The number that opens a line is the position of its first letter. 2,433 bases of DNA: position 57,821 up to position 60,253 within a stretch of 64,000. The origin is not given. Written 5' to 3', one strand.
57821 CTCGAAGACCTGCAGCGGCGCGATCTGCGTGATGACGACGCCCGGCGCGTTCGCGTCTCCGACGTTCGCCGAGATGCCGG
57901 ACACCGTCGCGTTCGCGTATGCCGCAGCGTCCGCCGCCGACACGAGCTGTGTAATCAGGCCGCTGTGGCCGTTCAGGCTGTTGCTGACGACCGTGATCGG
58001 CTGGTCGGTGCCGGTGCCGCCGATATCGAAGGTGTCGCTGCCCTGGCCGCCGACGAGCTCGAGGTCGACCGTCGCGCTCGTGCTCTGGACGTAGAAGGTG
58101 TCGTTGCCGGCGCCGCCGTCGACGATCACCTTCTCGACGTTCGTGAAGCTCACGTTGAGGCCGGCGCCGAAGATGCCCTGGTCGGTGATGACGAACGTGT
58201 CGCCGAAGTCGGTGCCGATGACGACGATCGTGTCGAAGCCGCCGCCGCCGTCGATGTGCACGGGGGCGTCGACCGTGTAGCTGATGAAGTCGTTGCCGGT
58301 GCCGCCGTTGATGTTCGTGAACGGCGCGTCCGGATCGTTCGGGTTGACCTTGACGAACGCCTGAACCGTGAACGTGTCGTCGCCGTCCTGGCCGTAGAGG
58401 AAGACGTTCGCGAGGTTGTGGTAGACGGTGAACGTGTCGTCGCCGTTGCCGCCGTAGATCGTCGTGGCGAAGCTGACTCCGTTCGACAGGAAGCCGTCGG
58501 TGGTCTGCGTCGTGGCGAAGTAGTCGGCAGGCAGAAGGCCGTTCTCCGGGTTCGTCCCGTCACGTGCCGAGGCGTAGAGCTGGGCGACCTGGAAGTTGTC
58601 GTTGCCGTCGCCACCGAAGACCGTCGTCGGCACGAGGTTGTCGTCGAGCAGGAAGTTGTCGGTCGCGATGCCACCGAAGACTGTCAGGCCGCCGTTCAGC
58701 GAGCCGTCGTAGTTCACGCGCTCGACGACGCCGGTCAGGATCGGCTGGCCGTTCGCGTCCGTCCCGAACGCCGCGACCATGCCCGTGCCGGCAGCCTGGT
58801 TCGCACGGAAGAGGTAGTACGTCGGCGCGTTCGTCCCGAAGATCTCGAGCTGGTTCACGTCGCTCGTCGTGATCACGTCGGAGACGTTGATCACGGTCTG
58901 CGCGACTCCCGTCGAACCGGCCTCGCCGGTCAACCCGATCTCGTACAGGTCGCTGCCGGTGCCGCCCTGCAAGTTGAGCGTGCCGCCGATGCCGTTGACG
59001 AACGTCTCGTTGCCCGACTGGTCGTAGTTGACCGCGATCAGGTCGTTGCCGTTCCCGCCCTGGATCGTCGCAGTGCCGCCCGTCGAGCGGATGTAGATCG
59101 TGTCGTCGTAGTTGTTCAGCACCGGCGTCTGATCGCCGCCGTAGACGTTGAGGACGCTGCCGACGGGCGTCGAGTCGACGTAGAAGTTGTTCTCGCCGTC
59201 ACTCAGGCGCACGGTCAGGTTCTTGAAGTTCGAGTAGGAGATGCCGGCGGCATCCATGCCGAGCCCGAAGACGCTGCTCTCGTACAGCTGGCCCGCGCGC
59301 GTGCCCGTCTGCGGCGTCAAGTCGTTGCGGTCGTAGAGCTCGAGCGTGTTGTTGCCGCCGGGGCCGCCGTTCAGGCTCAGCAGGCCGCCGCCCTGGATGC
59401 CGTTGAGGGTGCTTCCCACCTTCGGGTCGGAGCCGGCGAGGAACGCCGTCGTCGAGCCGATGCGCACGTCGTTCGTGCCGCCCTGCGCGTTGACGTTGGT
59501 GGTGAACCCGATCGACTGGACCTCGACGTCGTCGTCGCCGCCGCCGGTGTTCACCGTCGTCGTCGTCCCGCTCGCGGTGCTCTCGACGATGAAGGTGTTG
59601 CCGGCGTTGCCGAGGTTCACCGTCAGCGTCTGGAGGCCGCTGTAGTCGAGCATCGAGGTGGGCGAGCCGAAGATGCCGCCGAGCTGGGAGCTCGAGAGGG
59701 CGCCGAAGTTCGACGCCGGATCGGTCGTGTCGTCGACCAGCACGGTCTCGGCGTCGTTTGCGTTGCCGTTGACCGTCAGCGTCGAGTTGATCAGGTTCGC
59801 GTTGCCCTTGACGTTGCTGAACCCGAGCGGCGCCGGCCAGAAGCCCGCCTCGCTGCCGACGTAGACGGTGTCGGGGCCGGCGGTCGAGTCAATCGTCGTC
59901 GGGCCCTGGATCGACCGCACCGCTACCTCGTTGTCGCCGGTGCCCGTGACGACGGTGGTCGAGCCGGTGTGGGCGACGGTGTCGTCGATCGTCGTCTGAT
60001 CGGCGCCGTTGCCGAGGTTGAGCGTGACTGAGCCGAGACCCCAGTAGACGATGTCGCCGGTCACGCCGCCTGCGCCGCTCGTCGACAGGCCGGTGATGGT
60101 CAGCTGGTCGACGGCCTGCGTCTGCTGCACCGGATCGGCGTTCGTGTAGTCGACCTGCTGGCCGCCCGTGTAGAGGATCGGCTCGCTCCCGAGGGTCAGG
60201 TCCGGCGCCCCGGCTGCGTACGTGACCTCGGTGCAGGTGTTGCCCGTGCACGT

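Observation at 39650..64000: Single ORF of at least 8,113 codons (24.3 kb, 38% of the window), open at the window edge, with no recognisable export or anchoring signal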

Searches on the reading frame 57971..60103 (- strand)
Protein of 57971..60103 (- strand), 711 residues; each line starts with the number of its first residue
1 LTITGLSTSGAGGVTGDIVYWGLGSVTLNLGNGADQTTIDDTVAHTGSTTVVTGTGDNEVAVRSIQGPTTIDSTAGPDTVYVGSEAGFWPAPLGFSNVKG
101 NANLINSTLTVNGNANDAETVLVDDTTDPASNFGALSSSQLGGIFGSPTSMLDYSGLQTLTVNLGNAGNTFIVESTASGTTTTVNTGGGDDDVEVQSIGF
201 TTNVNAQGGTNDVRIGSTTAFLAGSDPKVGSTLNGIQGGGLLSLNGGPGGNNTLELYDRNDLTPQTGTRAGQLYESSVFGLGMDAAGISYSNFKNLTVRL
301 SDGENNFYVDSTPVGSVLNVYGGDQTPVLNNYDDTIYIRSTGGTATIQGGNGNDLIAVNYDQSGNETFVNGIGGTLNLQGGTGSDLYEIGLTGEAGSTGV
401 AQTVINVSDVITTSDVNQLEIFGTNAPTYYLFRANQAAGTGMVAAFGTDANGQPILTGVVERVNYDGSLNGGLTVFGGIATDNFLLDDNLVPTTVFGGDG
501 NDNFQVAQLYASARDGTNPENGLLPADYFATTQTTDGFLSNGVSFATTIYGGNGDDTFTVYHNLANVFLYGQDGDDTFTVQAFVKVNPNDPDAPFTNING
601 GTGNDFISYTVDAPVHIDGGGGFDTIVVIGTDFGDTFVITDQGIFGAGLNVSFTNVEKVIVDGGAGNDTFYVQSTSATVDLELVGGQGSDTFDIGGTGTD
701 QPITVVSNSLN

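Call 104: search_solved_structures(query=A6, max_evalue=1, show_alignments=1)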
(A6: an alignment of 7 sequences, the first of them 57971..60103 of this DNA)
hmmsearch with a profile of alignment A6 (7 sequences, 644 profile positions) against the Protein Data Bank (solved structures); distinct sequences matched with E-value up to 1: 1.
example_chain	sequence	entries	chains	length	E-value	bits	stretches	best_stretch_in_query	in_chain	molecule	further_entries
3p4g_A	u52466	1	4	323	0.0023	19.8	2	254-309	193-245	Antifreeze protein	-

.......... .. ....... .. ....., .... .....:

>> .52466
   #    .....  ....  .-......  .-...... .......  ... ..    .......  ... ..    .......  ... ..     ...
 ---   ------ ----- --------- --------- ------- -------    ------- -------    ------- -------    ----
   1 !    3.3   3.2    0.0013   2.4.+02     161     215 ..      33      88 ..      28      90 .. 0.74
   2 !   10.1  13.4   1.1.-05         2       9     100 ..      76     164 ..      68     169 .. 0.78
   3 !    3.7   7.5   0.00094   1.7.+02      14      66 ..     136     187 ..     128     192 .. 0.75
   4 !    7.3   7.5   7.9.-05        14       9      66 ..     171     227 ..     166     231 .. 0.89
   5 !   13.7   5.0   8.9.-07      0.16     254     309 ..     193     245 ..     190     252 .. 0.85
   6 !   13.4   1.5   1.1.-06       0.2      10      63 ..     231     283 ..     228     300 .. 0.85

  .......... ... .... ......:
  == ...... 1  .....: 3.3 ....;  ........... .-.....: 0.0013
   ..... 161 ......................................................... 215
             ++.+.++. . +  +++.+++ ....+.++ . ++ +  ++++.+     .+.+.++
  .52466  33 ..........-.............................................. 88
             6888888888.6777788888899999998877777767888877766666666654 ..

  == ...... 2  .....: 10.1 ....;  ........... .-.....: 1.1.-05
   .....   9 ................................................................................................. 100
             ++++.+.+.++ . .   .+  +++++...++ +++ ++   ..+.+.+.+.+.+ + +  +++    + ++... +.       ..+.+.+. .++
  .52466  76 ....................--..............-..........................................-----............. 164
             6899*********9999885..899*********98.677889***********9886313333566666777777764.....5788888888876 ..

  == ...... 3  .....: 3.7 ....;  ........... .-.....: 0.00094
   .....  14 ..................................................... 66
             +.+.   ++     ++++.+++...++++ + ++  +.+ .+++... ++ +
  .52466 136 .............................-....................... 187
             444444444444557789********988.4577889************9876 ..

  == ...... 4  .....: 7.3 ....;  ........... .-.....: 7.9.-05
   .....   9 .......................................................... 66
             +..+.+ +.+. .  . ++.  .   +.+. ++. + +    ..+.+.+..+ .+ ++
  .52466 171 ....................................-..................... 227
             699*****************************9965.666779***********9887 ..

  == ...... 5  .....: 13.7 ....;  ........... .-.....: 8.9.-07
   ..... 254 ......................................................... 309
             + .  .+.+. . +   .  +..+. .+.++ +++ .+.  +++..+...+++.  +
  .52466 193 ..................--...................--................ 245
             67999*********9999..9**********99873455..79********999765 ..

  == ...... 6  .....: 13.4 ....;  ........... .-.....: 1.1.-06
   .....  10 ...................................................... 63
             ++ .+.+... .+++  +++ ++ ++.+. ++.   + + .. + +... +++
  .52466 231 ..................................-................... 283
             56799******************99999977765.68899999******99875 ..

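Call 107: search_protein_families(library=pfam, proteins=[window:57971-60103:-], max_evalue=0.1)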
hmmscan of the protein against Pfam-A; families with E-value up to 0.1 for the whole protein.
window:57971-60103:- (711 aa): 0 families

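Call 108: search_protein_families(library=ncbifam, proteins=[window:57971-60103:-], max_evalue=0.1)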
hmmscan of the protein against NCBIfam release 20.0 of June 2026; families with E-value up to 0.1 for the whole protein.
window:57971-60103:- (711 aa): 0 families
